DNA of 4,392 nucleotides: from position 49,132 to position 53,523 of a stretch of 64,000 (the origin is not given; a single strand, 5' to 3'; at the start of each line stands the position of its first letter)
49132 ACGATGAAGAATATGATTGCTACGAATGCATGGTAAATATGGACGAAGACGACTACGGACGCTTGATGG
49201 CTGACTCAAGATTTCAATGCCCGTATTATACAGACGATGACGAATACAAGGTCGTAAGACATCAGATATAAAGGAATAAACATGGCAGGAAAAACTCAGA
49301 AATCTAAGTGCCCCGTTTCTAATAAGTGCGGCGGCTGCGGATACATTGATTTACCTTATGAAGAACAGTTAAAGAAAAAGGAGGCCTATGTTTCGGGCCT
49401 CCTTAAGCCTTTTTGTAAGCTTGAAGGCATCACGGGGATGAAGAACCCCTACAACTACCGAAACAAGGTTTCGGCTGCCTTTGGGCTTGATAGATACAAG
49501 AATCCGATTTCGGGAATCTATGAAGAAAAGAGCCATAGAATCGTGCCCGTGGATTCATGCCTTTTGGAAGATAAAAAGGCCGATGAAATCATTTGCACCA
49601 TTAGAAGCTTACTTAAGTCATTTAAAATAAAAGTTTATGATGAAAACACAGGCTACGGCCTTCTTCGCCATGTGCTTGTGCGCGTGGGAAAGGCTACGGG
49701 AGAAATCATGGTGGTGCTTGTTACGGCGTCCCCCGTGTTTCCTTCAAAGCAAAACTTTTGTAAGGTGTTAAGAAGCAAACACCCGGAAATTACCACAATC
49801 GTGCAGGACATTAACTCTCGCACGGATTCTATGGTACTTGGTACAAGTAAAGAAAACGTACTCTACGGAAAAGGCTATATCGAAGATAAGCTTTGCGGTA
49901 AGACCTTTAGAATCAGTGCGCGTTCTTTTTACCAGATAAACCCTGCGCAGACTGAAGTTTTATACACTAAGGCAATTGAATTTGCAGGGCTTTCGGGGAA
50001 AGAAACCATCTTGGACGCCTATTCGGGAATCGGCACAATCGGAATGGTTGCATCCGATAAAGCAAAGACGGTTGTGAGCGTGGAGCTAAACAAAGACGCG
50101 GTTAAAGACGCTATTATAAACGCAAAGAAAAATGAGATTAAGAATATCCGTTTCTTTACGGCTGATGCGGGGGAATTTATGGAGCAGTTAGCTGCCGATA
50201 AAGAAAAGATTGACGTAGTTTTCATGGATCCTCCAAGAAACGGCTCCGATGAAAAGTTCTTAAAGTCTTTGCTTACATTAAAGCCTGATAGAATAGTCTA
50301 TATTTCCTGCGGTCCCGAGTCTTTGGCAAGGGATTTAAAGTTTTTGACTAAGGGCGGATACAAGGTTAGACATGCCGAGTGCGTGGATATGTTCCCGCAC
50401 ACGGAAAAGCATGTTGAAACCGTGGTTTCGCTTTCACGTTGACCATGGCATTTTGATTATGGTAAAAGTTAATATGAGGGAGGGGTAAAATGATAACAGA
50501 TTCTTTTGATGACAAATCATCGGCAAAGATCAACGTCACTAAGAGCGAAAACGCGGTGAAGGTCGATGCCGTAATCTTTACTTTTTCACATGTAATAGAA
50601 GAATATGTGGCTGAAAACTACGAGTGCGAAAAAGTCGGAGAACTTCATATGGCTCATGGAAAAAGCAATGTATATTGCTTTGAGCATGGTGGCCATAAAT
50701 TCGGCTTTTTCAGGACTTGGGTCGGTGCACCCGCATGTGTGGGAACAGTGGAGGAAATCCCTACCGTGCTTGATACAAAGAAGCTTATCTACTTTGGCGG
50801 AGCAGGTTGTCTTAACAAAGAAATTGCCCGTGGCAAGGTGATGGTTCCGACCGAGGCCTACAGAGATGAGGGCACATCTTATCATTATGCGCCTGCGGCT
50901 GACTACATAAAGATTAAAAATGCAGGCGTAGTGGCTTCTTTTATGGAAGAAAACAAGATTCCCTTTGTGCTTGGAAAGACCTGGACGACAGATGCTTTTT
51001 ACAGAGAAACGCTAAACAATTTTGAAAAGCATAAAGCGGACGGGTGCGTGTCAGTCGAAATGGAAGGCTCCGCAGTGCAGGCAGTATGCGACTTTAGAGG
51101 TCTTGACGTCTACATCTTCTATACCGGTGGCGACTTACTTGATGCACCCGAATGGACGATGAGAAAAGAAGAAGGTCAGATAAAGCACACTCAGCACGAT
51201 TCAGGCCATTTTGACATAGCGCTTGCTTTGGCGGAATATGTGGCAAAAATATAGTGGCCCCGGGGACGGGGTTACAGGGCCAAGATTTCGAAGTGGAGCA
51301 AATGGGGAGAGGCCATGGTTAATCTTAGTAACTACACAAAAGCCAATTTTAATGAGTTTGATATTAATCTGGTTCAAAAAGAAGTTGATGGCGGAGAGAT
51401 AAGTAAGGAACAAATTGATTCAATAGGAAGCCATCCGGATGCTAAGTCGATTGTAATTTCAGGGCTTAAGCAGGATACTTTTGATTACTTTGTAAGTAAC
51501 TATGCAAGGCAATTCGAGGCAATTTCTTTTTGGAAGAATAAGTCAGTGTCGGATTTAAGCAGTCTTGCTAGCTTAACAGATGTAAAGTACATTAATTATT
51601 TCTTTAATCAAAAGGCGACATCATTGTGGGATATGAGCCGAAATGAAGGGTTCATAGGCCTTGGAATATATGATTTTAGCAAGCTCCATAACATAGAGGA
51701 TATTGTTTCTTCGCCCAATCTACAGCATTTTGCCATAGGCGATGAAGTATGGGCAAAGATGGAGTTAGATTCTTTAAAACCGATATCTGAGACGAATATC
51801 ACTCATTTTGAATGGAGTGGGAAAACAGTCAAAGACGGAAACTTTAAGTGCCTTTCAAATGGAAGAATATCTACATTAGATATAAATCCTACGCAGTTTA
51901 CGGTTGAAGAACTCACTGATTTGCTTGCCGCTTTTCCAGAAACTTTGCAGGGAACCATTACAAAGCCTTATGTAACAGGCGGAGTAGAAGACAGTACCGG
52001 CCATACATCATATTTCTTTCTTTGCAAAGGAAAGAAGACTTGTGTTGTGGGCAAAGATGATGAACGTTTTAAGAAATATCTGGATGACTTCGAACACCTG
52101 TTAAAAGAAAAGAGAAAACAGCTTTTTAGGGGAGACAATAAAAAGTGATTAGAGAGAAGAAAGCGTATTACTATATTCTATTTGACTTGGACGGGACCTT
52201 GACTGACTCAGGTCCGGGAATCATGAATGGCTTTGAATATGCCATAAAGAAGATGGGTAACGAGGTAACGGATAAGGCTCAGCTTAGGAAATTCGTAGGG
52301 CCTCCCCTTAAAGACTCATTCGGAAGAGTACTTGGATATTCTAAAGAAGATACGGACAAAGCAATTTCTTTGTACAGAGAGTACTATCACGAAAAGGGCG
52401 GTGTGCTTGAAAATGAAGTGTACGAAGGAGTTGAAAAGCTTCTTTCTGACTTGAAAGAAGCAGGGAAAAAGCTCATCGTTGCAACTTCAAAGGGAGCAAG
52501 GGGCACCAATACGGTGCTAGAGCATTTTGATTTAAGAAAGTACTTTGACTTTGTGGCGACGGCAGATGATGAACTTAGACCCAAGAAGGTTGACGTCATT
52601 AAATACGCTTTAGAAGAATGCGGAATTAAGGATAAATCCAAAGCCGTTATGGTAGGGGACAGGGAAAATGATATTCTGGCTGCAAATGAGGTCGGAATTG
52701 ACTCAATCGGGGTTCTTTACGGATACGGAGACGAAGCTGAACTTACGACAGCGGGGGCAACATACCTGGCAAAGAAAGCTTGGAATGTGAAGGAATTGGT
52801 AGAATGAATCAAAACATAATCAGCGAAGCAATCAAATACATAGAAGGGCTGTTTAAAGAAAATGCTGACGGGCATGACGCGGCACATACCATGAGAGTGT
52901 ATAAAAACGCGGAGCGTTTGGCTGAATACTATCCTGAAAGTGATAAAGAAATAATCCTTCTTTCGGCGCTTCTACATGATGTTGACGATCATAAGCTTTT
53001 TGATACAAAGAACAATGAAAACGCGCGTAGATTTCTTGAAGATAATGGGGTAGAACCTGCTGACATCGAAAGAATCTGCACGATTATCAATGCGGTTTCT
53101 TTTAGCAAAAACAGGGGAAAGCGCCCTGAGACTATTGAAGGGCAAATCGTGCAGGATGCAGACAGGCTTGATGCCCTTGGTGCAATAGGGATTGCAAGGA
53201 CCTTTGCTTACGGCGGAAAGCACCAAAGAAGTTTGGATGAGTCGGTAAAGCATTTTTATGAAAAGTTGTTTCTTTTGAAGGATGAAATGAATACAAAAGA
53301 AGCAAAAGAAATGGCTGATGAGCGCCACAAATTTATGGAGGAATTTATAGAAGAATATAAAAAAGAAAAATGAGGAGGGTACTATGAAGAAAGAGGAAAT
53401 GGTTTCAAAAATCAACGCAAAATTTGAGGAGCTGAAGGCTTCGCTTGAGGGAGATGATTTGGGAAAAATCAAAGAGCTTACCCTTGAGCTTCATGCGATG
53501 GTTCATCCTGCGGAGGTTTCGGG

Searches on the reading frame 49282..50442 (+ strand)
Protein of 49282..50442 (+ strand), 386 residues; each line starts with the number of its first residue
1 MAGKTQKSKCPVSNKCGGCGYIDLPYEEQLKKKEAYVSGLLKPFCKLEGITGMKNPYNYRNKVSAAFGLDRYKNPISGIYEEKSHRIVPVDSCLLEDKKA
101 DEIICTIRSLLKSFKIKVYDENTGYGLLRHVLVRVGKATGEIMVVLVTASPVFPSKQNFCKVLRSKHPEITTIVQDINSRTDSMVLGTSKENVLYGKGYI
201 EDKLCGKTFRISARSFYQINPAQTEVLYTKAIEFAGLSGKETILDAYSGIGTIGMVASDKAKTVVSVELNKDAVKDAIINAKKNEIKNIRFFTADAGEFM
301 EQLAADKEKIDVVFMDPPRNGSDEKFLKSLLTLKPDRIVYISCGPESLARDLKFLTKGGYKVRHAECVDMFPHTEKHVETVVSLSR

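Call 18: search_protein_families(library=pfam, proteins=[window:49282-50442:+])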
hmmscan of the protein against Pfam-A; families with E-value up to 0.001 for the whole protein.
window:49282-50442:+ (386 aa): 8 families
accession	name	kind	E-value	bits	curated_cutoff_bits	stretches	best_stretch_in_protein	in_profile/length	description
PF05958.17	tRNA_U5-meth_tr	-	1.7e-22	80.4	23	1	185-386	144-356/357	tRNA (Uracil-5-)-methyltransferase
PF03602.21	Cons_hypoth95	-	6.9e-12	45.8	24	1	240-343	42-152/182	Conserved hypothetical protein 95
PF13847.12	Methyltransf_31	-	2.3e-10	40.7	27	1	239-316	3-81/145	Methyltransferase domain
PF09445.16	Methyltransf_15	-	9.4e-07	29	22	1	241-323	2-85/165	RNA cap guanine-N2 methyltransferase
PF05175.20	MTS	-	1.1e-06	28.8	23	1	240-318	32-107/170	Methyltransferase small domain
PF02475.24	TRM5-TYW2_MTfase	-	8.2e-06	26.3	28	1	240-334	37-127/164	TRM5/TYW2 methyltransferase domain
PF02390.23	Methyltransf_4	-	0.00021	21.2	24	1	252-317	16-83/173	Putative methyltransferase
PF13649.12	Methyltransf_25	-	0.00035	21.6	27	1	243-315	1-70/97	Methyltransferase domain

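Call 20: find_related_loci(query=window:49282-50442:+, collection=metagenome_contigs, flank=10000)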
Query window:49282-50442:+ (386 aa) in metagenome_contigs; peptide patterns used: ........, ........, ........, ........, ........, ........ (x = any residue, [..] = any of these).
598 stretches matched a pattern (row limit reached: there are more); 571 encode a relative of the query (tblastn E <= 1e-3); the best 80 are kept; 80 distinct loci.
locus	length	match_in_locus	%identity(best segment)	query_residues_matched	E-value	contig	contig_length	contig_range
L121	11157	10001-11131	67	8-386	1e-176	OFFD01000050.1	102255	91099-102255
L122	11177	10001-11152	66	1-386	3e-173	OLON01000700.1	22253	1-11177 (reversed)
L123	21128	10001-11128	67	9-386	4e-172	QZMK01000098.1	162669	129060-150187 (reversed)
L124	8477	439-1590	65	1-386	3e-172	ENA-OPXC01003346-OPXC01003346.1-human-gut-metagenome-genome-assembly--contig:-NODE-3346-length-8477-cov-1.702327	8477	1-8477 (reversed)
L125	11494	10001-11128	67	9-386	4e-172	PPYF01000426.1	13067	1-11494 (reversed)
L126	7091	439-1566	67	9-386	6e-173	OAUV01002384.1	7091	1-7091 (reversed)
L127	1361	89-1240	65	1-386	0e+0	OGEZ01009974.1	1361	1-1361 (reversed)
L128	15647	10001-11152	65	1-386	1e-171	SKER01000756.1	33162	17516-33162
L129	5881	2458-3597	65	5-386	1e-173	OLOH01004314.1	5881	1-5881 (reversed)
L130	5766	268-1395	66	9-386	6e-174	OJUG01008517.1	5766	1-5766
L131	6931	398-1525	66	9-386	2e-172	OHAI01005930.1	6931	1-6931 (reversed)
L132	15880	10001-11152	65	1-386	1e-171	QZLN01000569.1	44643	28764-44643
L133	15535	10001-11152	65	1-386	1e-170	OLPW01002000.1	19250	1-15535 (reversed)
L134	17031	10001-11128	67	9-386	1e-170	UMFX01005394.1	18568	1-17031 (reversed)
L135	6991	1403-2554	65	1-386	2e-171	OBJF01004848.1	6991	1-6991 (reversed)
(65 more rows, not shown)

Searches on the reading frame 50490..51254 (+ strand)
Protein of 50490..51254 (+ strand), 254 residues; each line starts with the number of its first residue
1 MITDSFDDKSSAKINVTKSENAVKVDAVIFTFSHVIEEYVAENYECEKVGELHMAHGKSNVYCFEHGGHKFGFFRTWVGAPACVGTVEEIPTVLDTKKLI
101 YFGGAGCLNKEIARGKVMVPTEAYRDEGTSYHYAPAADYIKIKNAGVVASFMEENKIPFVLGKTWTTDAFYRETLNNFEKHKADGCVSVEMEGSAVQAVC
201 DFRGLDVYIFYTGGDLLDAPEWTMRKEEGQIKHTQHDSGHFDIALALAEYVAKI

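Call 18: search_protein_families(library=pfam, proteins=[window:50490-51254:+])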
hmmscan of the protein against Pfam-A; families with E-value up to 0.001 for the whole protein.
window:50490-51254:+ (254 aa): 1 family
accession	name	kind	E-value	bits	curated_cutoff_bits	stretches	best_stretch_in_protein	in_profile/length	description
PF01048.26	PNP_UDP_1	-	3.6e-22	79.3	25.1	1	42-219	21-202/233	Phosphorylase superfamily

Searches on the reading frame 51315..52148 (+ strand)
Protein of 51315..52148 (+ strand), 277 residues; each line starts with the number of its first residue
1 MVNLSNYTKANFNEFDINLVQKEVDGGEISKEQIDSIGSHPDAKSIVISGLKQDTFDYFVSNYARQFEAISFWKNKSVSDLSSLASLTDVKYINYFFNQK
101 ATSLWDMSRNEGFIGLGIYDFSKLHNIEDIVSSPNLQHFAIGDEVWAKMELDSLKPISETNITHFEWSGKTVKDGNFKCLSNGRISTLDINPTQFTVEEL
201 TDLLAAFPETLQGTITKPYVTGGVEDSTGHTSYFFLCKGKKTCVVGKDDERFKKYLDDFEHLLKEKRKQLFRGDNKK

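Call 18: search_protein_families(library=pfam, proteins=[window:51315-52148:+])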
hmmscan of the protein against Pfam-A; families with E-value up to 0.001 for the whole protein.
window:51315-52148:+ (277 aa): 0 families

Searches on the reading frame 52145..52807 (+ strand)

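Call 18: search_protein_families(library=pfam, proteins=[window:52145-52807:+])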
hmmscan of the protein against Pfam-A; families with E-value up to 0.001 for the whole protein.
window:52145-52807:+ (220 aa): 7 families
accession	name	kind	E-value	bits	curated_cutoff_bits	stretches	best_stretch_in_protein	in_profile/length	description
PF13419.12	HAD_2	-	6e-38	131.2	23.8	1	11-190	1-178/178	Haloacid dehalogenase-like hydrolase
PF00702.32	Hydrolase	-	3.6e-26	93.2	26.4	1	11-184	4-191/191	haloacid dehalogenase-like hydrolase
PF13242.12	Hydrolase_like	-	4.7e-11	42.9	22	1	152-207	10-67/75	HAD-hyrolase-like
PF12710.13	HAD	-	2.3e-09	38.4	27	1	11-180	1-188/189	haloacid dehalogenase-like hydrolase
PF08282.18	Hydrolase_3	-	1.1e-05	25.8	20.9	0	11-38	1-28/255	haloacid dehalogenase-like hydrolase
PF13344.12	Hydrolase_6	-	0.00011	22.7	27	0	89-172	12-88/101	Haloacid dehalogenase-like hydrolase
PF09419.16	PGP_phosphatase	-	0.00079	19.5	20.4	0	89-188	57-159/168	Mitochondrial PGP phosphatase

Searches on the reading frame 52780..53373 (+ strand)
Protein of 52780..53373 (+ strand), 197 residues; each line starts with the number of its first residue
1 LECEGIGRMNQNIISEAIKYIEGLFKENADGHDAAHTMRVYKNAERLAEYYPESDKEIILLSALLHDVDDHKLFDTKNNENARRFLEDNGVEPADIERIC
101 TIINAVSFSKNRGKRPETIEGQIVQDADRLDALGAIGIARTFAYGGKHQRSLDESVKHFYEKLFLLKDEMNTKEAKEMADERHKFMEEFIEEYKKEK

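Call 18: search_protein_families(library=pfam, proteins=[window:52780-53373:+])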
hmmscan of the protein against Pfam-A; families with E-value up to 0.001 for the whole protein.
window:52780-53373:+ (197 aa): 1 family
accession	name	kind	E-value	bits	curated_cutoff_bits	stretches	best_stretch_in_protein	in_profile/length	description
PF01966.28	HD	-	1.1e-13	51.9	22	1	35-132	3-115/116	HD domain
